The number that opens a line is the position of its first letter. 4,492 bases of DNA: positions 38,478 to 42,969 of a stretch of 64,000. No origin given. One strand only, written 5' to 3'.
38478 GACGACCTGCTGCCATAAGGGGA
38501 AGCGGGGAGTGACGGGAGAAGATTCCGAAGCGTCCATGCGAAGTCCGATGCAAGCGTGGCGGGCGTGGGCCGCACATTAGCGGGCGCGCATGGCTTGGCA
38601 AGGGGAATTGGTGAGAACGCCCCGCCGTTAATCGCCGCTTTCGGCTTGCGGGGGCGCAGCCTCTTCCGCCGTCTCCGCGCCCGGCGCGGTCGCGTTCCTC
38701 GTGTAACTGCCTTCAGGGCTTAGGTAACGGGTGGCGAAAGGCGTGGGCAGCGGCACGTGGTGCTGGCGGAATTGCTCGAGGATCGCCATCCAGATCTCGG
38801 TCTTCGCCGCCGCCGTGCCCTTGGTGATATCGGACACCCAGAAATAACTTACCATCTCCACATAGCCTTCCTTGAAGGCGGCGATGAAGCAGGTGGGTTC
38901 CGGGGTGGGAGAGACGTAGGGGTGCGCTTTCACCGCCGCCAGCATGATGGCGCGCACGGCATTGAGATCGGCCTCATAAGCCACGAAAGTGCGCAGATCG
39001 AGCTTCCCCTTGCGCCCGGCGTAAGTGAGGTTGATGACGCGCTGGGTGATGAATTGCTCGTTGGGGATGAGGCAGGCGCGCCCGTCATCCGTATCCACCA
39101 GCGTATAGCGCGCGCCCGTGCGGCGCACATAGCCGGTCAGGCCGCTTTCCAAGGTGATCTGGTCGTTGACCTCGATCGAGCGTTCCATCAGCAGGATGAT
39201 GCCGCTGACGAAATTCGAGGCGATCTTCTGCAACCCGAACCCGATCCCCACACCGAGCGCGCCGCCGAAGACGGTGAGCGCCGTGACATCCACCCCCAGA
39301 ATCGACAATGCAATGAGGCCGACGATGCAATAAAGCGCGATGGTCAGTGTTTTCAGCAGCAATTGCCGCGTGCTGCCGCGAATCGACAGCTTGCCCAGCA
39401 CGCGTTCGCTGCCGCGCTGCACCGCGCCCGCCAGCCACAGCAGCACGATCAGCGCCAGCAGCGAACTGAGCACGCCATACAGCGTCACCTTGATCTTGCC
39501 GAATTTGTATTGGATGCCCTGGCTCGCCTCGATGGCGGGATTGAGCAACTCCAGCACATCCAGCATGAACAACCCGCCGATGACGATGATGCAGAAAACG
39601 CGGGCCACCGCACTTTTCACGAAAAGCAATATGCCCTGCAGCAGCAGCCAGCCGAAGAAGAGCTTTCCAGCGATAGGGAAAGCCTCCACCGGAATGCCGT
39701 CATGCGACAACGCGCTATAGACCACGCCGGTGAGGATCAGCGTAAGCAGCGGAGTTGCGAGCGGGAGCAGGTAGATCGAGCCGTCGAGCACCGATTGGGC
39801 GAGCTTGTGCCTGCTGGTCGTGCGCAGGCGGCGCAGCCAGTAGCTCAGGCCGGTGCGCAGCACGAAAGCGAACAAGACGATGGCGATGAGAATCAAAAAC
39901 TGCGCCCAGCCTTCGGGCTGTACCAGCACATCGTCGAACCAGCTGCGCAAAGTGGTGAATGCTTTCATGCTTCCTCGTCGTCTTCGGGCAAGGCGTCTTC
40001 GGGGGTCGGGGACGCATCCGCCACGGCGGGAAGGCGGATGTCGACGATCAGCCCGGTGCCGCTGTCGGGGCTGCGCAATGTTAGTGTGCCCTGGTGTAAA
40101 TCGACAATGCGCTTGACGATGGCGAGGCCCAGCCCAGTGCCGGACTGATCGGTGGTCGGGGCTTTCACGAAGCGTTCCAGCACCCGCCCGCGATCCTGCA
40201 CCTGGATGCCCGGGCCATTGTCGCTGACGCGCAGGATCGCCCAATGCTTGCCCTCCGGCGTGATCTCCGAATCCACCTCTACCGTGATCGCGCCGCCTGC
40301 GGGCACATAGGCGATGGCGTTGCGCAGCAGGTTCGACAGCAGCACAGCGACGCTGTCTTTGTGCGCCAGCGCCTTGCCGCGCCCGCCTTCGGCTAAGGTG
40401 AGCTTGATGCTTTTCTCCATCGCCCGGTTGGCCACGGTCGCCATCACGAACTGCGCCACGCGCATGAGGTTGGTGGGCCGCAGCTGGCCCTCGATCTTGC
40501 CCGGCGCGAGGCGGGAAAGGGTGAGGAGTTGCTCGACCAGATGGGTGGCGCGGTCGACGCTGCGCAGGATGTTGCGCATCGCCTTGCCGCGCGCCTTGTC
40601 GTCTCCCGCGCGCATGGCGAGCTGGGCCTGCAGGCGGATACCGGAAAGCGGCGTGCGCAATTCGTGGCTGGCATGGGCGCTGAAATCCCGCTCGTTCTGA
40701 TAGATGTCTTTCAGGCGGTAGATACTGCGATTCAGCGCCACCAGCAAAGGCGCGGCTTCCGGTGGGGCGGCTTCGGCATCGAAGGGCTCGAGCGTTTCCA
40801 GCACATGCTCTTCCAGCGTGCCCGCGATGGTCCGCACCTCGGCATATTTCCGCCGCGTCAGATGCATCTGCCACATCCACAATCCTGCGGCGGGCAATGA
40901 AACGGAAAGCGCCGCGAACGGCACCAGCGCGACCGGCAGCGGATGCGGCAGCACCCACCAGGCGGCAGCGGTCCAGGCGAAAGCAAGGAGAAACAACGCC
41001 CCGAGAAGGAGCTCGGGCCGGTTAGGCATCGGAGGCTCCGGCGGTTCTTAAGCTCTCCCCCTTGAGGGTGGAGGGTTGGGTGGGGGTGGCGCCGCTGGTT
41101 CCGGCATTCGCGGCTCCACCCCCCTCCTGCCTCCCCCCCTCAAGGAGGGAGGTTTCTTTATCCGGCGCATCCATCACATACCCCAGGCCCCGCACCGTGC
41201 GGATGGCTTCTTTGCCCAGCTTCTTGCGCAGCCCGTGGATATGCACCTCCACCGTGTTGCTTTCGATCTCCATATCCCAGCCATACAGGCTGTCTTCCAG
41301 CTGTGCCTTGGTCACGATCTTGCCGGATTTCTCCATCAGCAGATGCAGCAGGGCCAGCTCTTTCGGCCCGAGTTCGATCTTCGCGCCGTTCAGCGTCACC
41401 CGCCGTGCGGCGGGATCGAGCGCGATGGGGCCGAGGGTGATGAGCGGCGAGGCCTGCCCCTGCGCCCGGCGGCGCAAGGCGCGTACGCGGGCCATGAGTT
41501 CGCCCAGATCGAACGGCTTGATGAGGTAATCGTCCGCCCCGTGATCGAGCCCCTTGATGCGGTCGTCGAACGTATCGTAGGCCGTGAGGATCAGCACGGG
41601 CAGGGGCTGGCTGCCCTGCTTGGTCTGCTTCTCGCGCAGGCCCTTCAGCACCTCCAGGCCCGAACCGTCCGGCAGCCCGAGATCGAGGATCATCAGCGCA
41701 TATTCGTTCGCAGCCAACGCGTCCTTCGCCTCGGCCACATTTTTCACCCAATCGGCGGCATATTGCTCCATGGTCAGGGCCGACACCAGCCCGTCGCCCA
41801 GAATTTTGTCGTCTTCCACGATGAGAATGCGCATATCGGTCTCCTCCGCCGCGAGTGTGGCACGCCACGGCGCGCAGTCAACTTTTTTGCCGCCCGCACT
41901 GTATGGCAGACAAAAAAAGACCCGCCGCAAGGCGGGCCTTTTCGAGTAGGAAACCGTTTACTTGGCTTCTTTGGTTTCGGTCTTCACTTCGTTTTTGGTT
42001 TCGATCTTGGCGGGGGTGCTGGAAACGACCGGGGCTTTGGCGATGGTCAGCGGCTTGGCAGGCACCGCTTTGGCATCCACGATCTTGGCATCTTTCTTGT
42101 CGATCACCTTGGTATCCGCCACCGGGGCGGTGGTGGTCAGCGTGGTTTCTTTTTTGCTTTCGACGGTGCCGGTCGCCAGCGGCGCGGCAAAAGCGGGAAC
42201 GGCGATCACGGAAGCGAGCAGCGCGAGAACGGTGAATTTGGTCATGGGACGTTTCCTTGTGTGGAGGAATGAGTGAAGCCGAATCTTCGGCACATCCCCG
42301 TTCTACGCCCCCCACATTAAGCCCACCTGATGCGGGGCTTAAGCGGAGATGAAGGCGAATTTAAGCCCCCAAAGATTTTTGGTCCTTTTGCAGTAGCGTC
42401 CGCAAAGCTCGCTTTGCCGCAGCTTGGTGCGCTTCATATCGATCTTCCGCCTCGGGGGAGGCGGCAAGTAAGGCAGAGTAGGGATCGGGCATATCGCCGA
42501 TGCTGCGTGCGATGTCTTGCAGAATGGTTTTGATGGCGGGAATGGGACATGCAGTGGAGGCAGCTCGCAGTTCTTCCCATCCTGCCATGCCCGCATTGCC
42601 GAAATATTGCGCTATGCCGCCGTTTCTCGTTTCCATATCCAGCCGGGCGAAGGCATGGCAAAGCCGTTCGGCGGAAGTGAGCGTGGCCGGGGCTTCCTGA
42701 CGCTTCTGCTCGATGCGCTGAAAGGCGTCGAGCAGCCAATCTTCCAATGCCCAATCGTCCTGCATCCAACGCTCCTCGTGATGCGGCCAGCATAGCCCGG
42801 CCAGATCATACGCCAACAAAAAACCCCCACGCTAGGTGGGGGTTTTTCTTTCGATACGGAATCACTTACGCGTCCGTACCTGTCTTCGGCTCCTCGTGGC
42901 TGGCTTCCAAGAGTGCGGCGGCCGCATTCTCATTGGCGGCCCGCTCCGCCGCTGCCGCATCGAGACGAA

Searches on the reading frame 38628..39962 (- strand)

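Call 79: search_protein_families(library=ncbifam, proteins=[window:38628-39962:-], max_evalue=1e-10)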
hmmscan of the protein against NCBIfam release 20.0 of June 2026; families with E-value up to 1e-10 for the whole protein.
window:38628-39962:- (444 aa): 4 families
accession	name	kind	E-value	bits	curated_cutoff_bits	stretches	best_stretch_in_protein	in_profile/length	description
NF008438.0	PRK11281.1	equivalog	4e-40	137.5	991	1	158-403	833-1077/1113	mechanosensitive channel MscK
NF008180.0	PRK10929.1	equivalog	2.3e-32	111.8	809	1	203-413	875-1085/1109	miniconductance mechanosensitive channel MscM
NF047602.1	MscsSHelicob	equivalog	7.6e-22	78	400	1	201-406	48-250/260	small-conductance mechanosensitive channel MscS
NF007662.0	PRK10334.1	subfamily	8.3e-14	51.5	321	1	165-374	32-239/286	small-conductance mechanosensitive channel MscS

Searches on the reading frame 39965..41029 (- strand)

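Call 79: search_protein_families(library=ncbifam, proteins=[window:39965-41029:-], max_evalue=1e-10)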
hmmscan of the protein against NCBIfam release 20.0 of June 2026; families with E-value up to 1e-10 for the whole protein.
window:39965-41029:- (354 aa): 62 families (the best 25 are shown)
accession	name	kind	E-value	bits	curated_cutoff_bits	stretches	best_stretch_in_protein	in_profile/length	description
NF007664.1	PRK10337.1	equivalog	5.9e-49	166.9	475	1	53-328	170-437/442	quorum sensing histidine kinase QseC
NF046044.1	PnpS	equivalog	2.9e-43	148.4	400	1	96-329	153-387/390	two-component system histidine kinase PnpS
NF008025.0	PRK10755.1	equivalog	1.2e-42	145.9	314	1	67-336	97-357/362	two-component system sensor histidine kinase PmrB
TIGR02966.1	phoR_proteo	equivalog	3.3e-41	141.4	334.2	1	96-321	97-322/333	phosphate regulon sensor histidine kinase PhoR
TIGR01386.1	cztS_silS_copS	subfamily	1.1e-35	123.5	292.55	1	58-329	185-454/457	heavy metal sensor histidine kinase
NF041735.1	hist_kin_RppB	equivalog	1.4e-34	119.7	400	1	109-334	212-438/438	two-component system sensor histidine kinase RppB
NF008312.0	PRK11100.1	equivalog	1.3e-33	116.6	356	1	118-335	261-474/477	two-component system sensor histidine kinase CreC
NF033092.0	HK_WalK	equivalog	4.6e-31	108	725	1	108-334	367-593/594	cell wall metabolism sensor histidine kinase WalK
NF052314.1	T9SS_HK_PorY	subfamily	2.5e-30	105.9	350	1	94-317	192-404/418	PorY family sensor histidine kinase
NF007004.0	PRK09467.1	equivalog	2.9e-30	105.4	415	1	98-335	217-436/440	two-component system sensor histidine kinase EnvZ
NF008468.0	PRK11360.1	equivalog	3.2e-30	105.1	646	1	118-337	401-610/616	two-component system sensor histidine kinase AtoS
NF047465.1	hybrid_HK_LvrA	exception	2.3e-29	102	1200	1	104-338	193-425/819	hybrid histidine kinase/response regulator LvrA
NF007898.0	PRK10604.1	equivalog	4e-29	102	478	1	31-336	137-424/433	two-component system sensor histidine kinase RstB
NF040691.1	MtrAB_MtrB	equivalog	4.3e-29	101.9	450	1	98-340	256-497/507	MtrAB system histidine kinase MtrB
NF012163.2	BaeS_SmeS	equivalog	1.4e-28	100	500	1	97-326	224-451/457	sensor histidine kinase efflux regulator BaeS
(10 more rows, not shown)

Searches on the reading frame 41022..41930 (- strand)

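Call 79: search_protein_families(library=ncbifam, proteins=[window:41022-41930:-], max_evalue=1e-10)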
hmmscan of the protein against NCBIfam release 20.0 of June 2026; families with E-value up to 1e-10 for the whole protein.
window:41022-41930:- (302 aa): 50 families (the best 25 are shown)
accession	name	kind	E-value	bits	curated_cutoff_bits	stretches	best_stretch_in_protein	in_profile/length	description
NF007928.2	PRK10643.1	equivalog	1e-76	257.4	330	1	33-252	1-215/216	two-component system response regulator PmrA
NF007663.1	PRK10336.1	equivalog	2e-65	220.6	345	1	33-253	1-216/219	quorum sensing response regulator transcription factor QseB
NF041734.1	resp_reg_RppA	equivalog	8.9e-57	192.1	250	1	33-253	1-227/229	two-component system response regulator RppA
TIGR02154.1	PhoB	equivalog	3.3e-55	186.9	296.2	1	33-253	3-225/226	phosphate regulon transcriptional regulator PhoB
NF012023.0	PRK15479.1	equivalog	2.5e-53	180.9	337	1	33-258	1-222/224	transcriptional regulator TctD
TIGR01387.1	cztR_silR_copR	subfamily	2.9e-51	174.2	279.2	1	35-253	1-218/218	heavy metal response regulator transcription factor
NF045991.1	RespRegCtrARhodob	equivalog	1.2e-47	162.6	350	1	33-254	1-222/224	response regulator transcription factor CtrA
NF008296.0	PRK11083.1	equivalog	1.1e-45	155.8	273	1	32-254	3-226/228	two-component system response regulator CreB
NF008078.0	PRK10816.1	equivalog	4.2e-43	147.4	336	1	33-254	1-221/223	two-component system response regulator PhoP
NF040689.1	MtrAB_MtrA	equivalog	7.8e-42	143.1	300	1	35-251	1-216/219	MtrAB system response regulator MtrA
NF007346.1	PRK09836.1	equivalog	1.6e-41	142.6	420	1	33-258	1-226/227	copper/silver response regulator transcription factor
NF053854.1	RespRegPhoBBctds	equivalog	1.7e-41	142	270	1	35-253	1-224/225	two-component system response regulator PhoB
NF008567.0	PRK11517.1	equivalog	7.2e-41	140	353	1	33-257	1-222/223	response regulator transcription factor HprR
NF041733.1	resp_reg_CseB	equivalog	8.3e-39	133.3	350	1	34-253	2-226/228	two-component system response regulator CseB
NF045914.1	RespRegNblR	equivalog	1.2e-37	129.7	300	1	32-253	6-225/228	response regulator transcription factor NblR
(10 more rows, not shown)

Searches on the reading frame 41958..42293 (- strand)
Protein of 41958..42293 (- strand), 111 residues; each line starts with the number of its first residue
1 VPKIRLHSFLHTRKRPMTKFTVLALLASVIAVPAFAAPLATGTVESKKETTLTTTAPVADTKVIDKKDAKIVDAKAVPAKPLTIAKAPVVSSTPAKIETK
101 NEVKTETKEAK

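Call 61: search_protein_families(library=pfam, proteins=[window:41958-42293:-], max_evalue=1)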
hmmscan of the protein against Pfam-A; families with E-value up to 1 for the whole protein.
window:41958-42293:- (111 aa): 1 family
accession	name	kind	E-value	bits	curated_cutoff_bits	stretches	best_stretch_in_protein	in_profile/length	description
PF10836.13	DUF2574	-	0.21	11.9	27.5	1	24-69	10-54/93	Protein of unknown function (DUF2574)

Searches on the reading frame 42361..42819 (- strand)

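Call 61: search_protein_families(library=pfam, proteins=[window:42361-42819:-], max_evalue=1)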
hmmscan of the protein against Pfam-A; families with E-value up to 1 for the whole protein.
window:42361-42819:- (152 aa): 1 family
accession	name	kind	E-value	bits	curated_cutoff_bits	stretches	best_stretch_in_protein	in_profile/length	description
PF14300.12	DMP19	-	2.4e-08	35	25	1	46-128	2-87/112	DMP19-like protein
